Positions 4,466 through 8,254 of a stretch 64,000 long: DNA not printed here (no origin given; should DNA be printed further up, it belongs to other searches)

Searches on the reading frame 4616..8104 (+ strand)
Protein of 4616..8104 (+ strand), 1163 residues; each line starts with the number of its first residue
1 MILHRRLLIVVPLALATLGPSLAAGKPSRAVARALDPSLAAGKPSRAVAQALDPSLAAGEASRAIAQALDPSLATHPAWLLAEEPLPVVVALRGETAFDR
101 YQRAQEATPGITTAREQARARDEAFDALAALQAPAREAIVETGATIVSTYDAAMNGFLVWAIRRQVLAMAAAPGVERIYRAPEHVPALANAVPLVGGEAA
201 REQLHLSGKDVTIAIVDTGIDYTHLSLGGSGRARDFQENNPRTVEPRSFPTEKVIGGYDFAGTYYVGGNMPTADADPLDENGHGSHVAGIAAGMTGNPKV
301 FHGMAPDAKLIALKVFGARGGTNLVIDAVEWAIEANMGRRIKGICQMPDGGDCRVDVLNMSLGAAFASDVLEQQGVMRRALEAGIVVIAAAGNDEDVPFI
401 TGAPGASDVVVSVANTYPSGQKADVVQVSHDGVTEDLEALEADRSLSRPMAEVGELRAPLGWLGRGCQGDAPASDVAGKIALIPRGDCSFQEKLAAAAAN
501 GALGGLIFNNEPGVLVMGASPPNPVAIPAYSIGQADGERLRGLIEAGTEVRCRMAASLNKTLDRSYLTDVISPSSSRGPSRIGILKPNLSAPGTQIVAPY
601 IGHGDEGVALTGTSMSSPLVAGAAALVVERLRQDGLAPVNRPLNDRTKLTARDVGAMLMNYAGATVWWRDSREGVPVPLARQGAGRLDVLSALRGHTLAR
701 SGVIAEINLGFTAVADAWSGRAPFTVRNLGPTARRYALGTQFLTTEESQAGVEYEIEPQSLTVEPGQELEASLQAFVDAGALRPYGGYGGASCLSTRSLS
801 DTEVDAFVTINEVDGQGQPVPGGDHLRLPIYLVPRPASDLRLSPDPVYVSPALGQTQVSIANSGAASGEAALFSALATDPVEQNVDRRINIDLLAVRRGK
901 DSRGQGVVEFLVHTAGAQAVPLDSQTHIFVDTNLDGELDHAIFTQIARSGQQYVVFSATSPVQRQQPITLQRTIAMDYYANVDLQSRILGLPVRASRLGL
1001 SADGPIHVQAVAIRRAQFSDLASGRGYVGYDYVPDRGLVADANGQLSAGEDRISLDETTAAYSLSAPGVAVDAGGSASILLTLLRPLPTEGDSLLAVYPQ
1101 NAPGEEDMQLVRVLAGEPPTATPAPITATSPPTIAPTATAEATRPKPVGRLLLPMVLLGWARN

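Call 57: search_protein_families(library=pfam, proteins=[window:4616-8104:+], max_evalue=0.001)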
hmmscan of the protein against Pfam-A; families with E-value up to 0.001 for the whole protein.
window:4616-8104:+ (1163 aa): 2 families
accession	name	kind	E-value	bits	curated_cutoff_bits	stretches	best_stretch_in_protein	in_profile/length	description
PF00082.27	Peptidase_S8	-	5.7e-40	137.9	21.8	1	208-685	1-288/288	Subtilase family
PF02225.27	PA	-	1.8e-17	63.7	23.9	1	466-540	12-95/95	PA domain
